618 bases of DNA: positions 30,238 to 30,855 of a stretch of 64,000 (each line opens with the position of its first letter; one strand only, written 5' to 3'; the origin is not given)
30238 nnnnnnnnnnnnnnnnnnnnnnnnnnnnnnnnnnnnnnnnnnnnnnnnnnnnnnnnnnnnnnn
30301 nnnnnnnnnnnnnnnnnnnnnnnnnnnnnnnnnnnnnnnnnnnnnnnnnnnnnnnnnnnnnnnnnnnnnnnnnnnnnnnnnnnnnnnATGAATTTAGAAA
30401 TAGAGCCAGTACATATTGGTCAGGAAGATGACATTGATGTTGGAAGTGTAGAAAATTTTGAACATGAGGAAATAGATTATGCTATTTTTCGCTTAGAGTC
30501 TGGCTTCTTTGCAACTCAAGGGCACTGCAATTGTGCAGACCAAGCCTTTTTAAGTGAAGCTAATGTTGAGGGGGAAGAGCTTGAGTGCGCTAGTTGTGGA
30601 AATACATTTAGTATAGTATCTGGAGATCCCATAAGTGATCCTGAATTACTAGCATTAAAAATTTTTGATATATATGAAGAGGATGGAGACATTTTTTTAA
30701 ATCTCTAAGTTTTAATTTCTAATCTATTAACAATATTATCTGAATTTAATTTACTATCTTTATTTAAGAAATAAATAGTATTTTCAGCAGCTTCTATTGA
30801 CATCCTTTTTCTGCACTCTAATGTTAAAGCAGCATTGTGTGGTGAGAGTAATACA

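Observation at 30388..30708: Rieske-fold mini-protein with both histidine ligands replaced by cysteine (C-x-C ... C-x-x-C)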

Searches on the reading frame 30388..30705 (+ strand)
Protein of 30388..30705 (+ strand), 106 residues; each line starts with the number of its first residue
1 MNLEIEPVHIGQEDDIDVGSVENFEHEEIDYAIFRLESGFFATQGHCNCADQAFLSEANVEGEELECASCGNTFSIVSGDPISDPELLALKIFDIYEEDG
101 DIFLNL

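Call 3: search_protein_families(library=pfam, proteins=[window:30388-30705:+], max_evalue=1)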
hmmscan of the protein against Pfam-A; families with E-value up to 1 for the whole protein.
window:30388-30705:+ (106 aa): 2 families
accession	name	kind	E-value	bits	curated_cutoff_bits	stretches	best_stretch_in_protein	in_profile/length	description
PF00355.32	Rieske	-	9.5e-05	22.7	20.3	1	8-93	3-87/88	Rieske [2Fe-2S] domain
PF03604.18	Zn_ribbon_RPAB4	-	0.082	13.1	24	1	67-82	3-18/32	DNA directed RNA polymerase, 7 kDa subunit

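Call 4: search_protein_families(library=ncbifam, proteins=[window:30388-30705:+], max_evalue=10)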
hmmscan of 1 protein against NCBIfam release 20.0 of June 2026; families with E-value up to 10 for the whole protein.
window:30388-30705:+ (106 aa): 6 families
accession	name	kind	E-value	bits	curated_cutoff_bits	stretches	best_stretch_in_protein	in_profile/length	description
TIGR02377.1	MocE_fam_FeS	subfamily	1.1e-09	38.2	136.15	1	9-105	4-100/101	MocE family 2Fe-2S type ferredoxin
NF007422.0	PRK09965.1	equivalog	2.3e-09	37.2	113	1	15-106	11-100/106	bifunctional 3-phenylpropionate/cinnamic acid dioxygenase ferredoxin subunit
NF042948.2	3PPDioc_HcaC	equivalog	4.1e-08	33.5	150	1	8-106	4-102/105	3-phenylpropionate/cinnamic acid dioxygenase ferredoxin subunit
NF041683.1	ant_diox_AndAb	equivalog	6.1e-08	32.8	150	1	9-103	4-97/100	anthranilate 1,2-dioxygenase ferredoxin subunit AndAb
TIGR02378.1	nirD_assim_sml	equivalog_domain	1.1e-06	28.7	74.65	1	9-105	4-104/105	nitrite reductase small subunit NirD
NF041070.1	carrier_LysW_Arch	domain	0.00049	20.1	75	1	49-99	8-54/57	alpha-aminoadipate/glutamate carrier protein LysW/ArgW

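Call 6: search_solved_structures(query=window:30388-30705:+, max_evalue=1, show_alignments=4)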
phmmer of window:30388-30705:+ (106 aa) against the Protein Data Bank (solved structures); distinct sequences matched with E-value up to 1: 15.
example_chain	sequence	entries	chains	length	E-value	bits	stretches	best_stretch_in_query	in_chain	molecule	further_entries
1vck_A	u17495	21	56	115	1.1e-08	38.3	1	30-104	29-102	ferredoxin component of carbazole | Ferredoxin CarAc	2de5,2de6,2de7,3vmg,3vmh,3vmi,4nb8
1fqt_A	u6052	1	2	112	1.3e-08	38.2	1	14-104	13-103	RIESKE-TYPE FERREDOXIN OF BIPHENYL DIOXYGENASE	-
2e4p_A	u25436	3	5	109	6.5e-07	32.7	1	14-104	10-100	Biphenyl dioxygenase ferredoxin subunit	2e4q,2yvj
4emj_B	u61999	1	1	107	0.00017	24.9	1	10-104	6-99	Toluene 1,2-dioxygenase system ferredoxin subunit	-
3dqy_A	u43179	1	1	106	0.00017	24.9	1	10-104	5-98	Toluene 1,2-dioxygenase system ferredoxin subunit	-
2qpz_A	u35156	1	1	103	0.00056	23.2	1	15-99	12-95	Naphthalene 1,2-dioxygenase system ferredoxin subunit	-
2i7f_A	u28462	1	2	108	0.0029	20.9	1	28-103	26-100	Ferredoxin component of dioxygenase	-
5bok_A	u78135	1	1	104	0.0044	20.4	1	13-104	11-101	Ferredoxin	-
4p1c_H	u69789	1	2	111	0.01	19.2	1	10-104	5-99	Toluene-4-monooxygenase system ferredoxin subunit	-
4p1b_H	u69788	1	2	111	0.014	18.7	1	10-104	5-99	Toluene-4-monooxygenase system ferredoxin subunit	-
1vm9_A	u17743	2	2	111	0.017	18.5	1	13-104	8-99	Toluene-4-monooxygenase system protein C | Toluene-4-monooxygenase system ferredoxin subunit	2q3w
1sjg_A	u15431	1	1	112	0.052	16.9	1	13-103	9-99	Toluene-4-monooxygenase system protein C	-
3gce_A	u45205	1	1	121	0.078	16.3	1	6-102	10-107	Ferredoxin component of carbazole 1,9a-dioxygenase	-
2nb9_A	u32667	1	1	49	0.29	14.5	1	48-77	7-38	Uncharacterized protein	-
5fl7_H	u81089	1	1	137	0.95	12.8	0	13-67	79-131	ATP SYNTHASE DELTA CHAIN, MITOCHONDRIAL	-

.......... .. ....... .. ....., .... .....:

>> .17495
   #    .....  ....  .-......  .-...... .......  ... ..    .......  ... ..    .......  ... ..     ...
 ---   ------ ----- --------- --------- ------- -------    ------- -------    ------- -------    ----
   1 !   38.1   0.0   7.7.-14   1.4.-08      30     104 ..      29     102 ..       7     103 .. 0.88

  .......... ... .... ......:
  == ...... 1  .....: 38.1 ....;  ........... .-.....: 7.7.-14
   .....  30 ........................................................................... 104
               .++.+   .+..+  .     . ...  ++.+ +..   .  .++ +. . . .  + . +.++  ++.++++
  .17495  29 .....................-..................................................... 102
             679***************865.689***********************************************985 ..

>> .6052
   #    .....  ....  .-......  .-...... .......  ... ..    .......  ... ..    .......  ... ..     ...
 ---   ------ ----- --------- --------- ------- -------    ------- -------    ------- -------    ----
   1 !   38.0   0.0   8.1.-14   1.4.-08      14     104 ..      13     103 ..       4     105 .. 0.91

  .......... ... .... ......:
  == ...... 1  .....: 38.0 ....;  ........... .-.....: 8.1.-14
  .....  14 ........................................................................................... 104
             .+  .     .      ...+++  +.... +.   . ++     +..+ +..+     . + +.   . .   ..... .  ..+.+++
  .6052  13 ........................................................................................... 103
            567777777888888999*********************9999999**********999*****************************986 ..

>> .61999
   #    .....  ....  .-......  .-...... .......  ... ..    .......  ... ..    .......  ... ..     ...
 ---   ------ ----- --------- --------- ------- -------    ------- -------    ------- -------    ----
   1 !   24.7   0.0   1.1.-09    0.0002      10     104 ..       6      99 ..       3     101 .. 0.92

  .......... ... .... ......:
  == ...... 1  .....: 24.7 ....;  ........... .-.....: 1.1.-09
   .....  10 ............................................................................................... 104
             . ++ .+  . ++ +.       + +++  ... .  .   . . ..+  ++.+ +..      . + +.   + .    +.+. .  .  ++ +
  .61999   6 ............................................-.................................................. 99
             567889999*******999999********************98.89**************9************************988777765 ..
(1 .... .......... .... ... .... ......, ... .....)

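Call 7: find_homologous_proteins(query=window:30388-30705:+, max_evalue=0.001)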
Query window:30388-30705:+ (106 aa): 851 proteins with E <= 0.001 among 852 candidates; the best 120 are listed.
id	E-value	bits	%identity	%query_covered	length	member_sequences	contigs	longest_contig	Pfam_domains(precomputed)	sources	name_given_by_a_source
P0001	2.3e-60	219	92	100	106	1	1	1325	PF00355.33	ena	-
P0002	4.1e-60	218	92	100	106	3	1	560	PF00355.33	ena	-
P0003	7.6e-60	217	92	100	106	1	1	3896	PF00355.33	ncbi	-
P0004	1.0e-59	217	93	100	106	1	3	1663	-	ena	-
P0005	3.1e-59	215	93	100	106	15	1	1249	-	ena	-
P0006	4.5e-59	215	90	100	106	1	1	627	PF00355.33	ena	-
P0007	2.8e-58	212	92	100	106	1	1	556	-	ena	-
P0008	3.7e-58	212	92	100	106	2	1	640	-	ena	-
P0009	9.0e-58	211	89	100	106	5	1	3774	PF00355.33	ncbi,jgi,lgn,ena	-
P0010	2.4e-57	209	88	100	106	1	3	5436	PF00355.33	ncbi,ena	-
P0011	5.0e-57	208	87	100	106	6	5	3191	PF00355.33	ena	-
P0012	1.6e-56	207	90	100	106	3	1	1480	-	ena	-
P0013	1.1e-55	204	89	100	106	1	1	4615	-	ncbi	-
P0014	3.3e-55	203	87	100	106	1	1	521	PF00355.33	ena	-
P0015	4.5e-55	202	87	100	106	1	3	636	PF00355.33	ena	-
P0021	1.1e-54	201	87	100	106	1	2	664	PF00355.33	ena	-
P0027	3.8e-54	199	85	100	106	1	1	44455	PF00355.33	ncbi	-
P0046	4.0e-53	196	82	100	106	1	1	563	PF00355.33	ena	-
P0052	1.3e-52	194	82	100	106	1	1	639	PF00355.33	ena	-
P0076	5.1e-52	192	82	100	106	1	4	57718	-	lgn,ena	-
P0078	5.3e-52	192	82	100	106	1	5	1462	PF00355.33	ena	-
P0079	6.0e-52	192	81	100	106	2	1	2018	PF00355.33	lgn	-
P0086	8.7e-52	192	82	100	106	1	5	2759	PF00355.33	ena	-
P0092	1.1e-51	191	81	100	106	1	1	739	PF00355.33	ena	-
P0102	2.0e-51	190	81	100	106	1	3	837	PF00355.33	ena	-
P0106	3.2e-51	190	82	100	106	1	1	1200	PF00355.33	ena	-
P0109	3.5e-51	190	81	100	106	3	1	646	PF00355.33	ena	-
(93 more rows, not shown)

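Call 18: find_encoding_contigs(protein=P0076, flank=8000, max_places=4)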
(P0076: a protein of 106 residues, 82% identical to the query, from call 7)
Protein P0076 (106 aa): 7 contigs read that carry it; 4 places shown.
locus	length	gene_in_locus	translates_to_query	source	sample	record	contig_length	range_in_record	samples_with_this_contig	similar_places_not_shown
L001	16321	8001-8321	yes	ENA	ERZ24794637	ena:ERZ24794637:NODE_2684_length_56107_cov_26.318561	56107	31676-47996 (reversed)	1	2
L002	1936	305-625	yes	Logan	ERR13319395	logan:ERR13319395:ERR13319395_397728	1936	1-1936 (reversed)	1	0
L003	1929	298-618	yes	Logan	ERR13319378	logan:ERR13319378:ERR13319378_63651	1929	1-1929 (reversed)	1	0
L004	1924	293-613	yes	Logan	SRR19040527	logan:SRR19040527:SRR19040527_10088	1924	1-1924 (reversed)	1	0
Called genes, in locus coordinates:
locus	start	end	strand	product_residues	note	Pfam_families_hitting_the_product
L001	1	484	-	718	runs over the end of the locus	PF20656:MS_N, PF20658:MSG_insertion, PF01274:MS_TIM-barrel, PF20659:MS_C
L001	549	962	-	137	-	PF02657:SufE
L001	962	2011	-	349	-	PF01087:GalP_UDP_transf, PF02744:GalP_UDP_tr_C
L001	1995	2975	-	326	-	PF01073:3Beta_HSD, PF01370:Epimerase, PF02719:Polysacc_synt_2, PF04321:RmlD_sub_bind, PF13460:NAD_binding_10 (weak), PF16363:GDP_Man_Dehyd, PF07993:NAD_binding_4 (weak)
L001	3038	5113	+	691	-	PF14559:TPR_19 (faint), PF00515:TPR_1 (faint), PF07719:TPR_2 (faint), PF13176:TPR_7 (faint), PF13414:TPR_11, PF13424:TPR_12 (weak), PF25063:ARM_TT21_C (weak), PF13844:Glyco_transf_41, +7 more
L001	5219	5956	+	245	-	PF00106:adh_short, PF08659:KR, PF03721:UDPG_MGDP_dh_N (weak), PF13561:adh_short_C2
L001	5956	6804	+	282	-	PF01557:FAA_hydrolase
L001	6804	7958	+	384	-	PF01070:FMN_dh, PF03060:NMO (faint)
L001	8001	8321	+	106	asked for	-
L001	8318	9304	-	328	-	PF00389:2-Hacid_dh, PF02826:2-Hacid_dh_C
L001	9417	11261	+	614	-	PF02776:TPP_enzyme_N, PF00205:TPP_enzyme_M, PF02775:TPP_enzyme_C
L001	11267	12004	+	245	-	PF00106:adh_short, PF08659:KR, PF23441:SDR (faint), PF13561:adh_short_C2, PF14314:Methyltrans_Mon_2nd (weak)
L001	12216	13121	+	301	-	PF13407:Peripla_BP_4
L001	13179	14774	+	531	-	PF02653:BPD_transp_2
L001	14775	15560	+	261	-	PF02463:SMC_N (weak), PF00005:ABC_tran, PF05621:TniB (faint), PF13304:AAA_21 (faint)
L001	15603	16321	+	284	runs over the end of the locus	PF05721:PhyH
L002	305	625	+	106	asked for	-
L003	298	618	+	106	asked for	-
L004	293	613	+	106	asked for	-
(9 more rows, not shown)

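Call 20: search_protein_representatives(alignment_id=A1)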
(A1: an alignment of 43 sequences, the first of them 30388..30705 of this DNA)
Query: 43 sequences, 106 profile positions. Proteins with E-value up to 0.001 (for the whole library): 208; up to 1e-10: 28; up to 1e-30: 4. The best 150 are listed.
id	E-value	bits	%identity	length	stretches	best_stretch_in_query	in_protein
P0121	4.4e-43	161.9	-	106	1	1-106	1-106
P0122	6.1e-43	161.5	-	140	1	3-106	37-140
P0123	1.6e-32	128.0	-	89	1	1-64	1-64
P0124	3.7e-31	123.6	-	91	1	34-106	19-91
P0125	3.5e-30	120.5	-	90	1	1-63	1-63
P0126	2.2e-29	117.9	-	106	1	1-106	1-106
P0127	1.0e-28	115.8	-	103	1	1-78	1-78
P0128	4.5e-28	113.7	-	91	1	1-57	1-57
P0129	6.7e-26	106.7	-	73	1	1-74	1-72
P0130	1.5e-24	102.3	-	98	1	50-106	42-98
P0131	1.4e-23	99.3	-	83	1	1-65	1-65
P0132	5.0e-23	97.4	-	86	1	1-67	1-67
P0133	2.3e-22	95.4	-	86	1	1-67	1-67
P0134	3.0e-22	95.0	-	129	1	1-68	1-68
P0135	1.8e-21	92.5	-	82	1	1-56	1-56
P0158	1.7e-08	50.7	-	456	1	8-105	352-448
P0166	2.8e-07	46.8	-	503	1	9-106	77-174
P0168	3.6e-07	46.5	-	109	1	10-104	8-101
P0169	3.6e-07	46.5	-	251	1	9-105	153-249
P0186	2.0e-06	44.0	-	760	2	16-106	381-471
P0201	5.6e-06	42.6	-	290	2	7-105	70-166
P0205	7.9e-06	42.2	-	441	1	8-105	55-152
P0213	1.6e-05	41.2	-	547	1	14-106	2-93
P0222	3.0e-05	40.3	-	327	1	20-106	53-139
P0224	3.2e-05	40.2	-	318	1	18-105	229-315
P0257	1.6e-04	37.9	-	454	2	6-106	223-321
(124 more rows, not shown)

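Call 23: predict_structure(alignment_id=A1)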
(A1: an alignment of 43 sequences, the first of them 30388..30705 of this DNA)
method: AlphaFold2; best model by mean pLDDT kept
length: 106 residues; sequences in the alignment: 43
mean_pLDDT: 85.8   pTM: 0.71
mean pLDDT of the five models: 85.8, 80.8, 79.8, 77.8, 65.1
residues with pLDDT >= 90: 33; 70-90: 68; 50-70: 3; < 50: 2
segments of 3 or more residues with pLDDT < 50: none
pLDDT, mean of each block of 10 residues (from residue 1): 65 83 84 89 89 87 91 92 89 88 84
secondary structure, 60 per line:
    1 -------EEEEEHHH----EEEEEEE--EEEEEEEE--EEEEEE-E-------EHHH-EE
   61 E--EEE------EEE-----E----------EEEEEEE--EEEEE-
elements in order: E8-12 E20-26 E29-36 E39-44 E59-61 E64-66 E73-75 E92-98 E101-105

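Call 25: find_related_loci(query=A1, collection=genome_contigs, flank=10000)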
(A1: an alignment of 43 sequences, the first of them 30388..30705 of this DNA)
Query A1 (106 aa) in genome_contigs; peptide patterns used: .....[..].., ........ (x = any residue, [..] = any of these).
84 stretches matched a pattern; 39 encode a relative of the query (tblastn E <= 1e-3); 39 distinct loci.
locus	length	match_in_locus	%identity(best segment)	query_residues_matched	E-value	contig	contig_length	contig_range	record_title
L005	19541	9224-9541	93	1-106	2e-62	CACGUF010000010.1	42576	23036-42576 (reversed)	uncultured Alphaproteobacteria bacterium isolate AG-426-C22 genome assembly, contig: AG-426-C22_NODE_10, whole genome sh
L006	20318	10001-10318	92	1-106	4e-61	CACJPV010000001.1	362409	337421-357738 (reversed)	MAG: uncultured Alphaproteobacteria bacterium isolate AG-447-L18 genome assembly, contig: AG-447-L18_NODE_1, whole genom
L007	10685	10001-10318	89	1-106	2e-59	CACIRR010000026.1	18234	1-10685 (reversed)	uncultured Alphaproteobacteria bacterium isolate AG-439-A19 genome assembly, contig: AG-439-A19_NODE_26, whole genome sh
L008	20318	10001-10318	89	1-106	2e-59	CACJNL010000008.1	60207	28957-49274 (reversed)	uncultured Alphaproteobacteria bacterium isolate AG-447-J18 genome assembly, contig: AG-447-J18_NODE_8, whole genome sho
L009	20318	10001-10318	85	1-106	7e-58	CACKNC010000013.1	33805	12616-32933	MAG: uncultured Alphaproteobacteria bacterium isolate AG-457-A08 genome assembly, contig: AG-457-A08_NODE_13, whole geno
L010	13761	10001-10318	86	1-106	8e-58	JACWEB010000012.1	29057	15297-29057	Pelagibacterales bacterium SAG-MED31 SAR11-SAG-MED31-C12, whole genome shotgun sequence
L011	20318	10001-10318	86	1-106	3e-57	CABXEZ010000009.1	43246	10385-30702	MAG: uncultured Alphaproteobacteria bacterium isolate AG-313-N13 genome assembly, contig: AG-313-N13_NODE_9, whole genom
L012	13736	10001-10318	83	1-106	9e-57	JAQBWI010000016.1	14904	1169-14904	MAG: Proteobacteria bacterium isolate casp150-mb.224 NODE_10337_length_14904_cov_0.069774, whole genome shotgun sequence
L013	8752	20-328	84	1-103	2e-55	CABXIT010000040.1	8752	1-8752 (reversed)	MAG: uncultured Alphaproteobacteria bacterium isolate AG-319-D07 genome assembly, contig: AG-319-D07_NODE_40, whole geno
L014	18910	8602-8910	83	1-103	3e-55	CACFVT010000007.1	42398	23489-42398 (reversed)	uncultured Alphaproteobacteria bacterium isolate AG-414-M20 genome assembly, contig: AG-414-M20_NODE_7, whole genome sho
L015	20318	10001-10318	82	1-106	4e-55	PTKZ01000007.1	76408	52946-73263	MAG: Alphaproteobacteria bacterium MarineAlpha5_Bin5 CFH15_7, whole genome shotgun sequence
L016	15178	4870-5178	83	1-103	6e-55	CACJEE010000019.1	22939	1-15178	MAG: uncultured Alphaproteobacteria bacterium isolate AG-447-C07 genome assembly, contig: AG-447-C07_NODE_19, whole geno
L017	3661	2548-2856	83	1-103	4e-54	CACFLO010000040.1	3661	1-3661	uncultured Alphaproteobacteria bacterium isolate AG-414-A22 genome assembly, contig: AG-414-A22_NODE_40, whole genome sh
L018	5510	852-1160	83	1-103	3e-54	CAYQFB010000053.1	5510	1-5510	MAG TPA_asm: uncultured Alphaproteobacteria bacterium isolate SRP077602_co3_758 genome assembly, contig: NODE_29183_leng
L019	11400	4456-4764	82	1-103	3e-53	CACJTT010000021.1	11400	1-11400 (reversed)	uncultured Alphaproteobacteria bacterium isolate AG-447-P14 genome assembly, contig: AG-447-P14_NODE_20, whole genome sh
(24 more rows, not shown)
